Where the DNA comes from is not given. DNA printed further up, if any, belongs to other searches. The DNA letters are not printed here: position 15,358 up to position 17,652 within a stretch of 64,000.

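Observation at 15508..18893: Crp-adjacent cluster of three secreted/anchored proteins built on an unassigned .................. repeat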

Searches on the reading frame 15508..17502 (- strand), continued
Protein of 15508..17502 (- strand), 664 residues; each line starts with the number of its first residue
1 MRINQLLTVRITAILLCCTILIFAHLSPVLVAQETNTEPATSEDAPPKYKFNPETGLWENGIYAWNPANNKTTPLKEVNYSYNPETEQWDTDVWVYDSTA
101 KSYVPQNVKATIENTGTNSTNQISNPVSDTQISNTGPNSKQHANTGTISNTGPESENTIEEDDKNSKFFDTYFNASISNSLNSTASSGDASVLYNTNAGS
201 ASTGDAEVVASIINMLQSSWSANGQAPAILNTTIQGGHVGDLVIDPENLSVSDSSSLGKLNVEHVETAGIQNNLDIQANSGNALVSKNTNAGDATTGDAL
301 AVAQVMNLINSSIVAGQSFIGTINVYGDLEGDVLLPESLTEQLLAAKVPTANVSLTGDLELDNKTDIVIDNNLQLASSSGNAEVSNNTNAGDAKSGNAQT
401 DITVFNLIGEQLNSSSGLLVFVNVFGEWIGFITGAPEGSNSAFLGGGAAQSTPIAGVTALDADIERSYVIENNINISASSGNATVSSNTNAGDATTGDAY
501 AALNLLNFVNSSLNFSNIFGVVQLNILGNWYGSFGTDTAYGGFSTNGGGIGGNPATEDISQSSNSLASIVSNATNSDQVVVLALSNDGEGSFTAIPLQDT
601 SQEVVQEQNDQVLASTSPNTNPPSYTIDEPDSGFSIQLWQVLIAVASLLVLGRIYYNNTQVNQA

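Call 79: fold_search(model_id=the predicted structure, library=viral)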
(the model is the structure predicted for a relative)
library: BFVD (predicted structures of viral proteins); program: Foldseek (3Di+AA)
matches with E <= 10: 42; with E <= 0.001: 0
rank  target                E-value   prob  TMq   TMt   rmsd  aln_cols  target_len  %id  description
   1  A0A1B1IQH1            2.5e-02  0.04  0.04  0.05  28.2       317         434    9  (no name in the UniProt tables at hand)
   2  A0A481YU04            2.9e-02  0.11  0.06  0.11  40.1       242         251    8  Lipid membrane protein [Marseillevirus LCMAC102]
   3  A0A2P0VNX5            4.3e-02  0.07  0.06  0.07  32.4       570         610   14  Uncharacterized protein [Tetraselmis virus 1]
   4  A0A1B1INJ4            4.3e-02  0.04  0.04  0.07  27.2       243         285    9  (no name in the UniProt tables at hand)
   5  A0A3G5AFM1            6.1e-02  0.08  0.06  0.11  46.2       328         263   12  Lipid membrane protein [Solivirus sp.]
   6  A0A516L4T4            8.6e-02  0.02  0.04  0.05  26.7       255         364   12  (no name in the UniProt tables at hand)
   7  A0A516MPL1            1.8e-01  0.02  0.04  0.06  27.0       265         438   11  (no name in the UniProt tables at hand)
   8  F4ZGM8                6.6e-01  0.02  0.03  0.04  34.5       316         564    9  (no name in the UniProt tables at hand)
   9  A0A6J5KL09            6.9e-01  0.02  0.07  0.06  31.5       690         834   10  Parallel beta-helix repeat [uncultured Caudovirales phage]
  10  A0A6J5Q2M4            9.2e-01  0.03  0.06  0.08  28.2       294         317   11  Uncharacterized protein [uncultured Caudovirales phage]
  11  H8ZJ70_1              1.1e+00  0.02  0.06  0.05  35.3       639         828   12  (no name in the UniProt tables at hand)
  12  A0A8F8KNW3            1.9e+00  0.01  0.05  0.07  35.8       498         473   10  Uncharacterized protein [Clandestinovirus]
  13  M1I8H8                2.1e+00  0.02  0.04  0.03  27.8       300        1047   10  Chlorovirus glycoprotein repeat domain-containing protein [Paramecium bursaria Chlorella virus NYs1]
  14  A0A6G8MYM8            2.2e+00  0.01  0.04  0.09  40.4       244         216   15  Transmembrane domain-containing protein [Cedratvirus kamchatka]
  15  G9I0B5                2.3e+00  0.09  0.06  0.05  20.3       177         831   16  Vp91 capsid protein [Helicoverpa zea nudivirus 2]
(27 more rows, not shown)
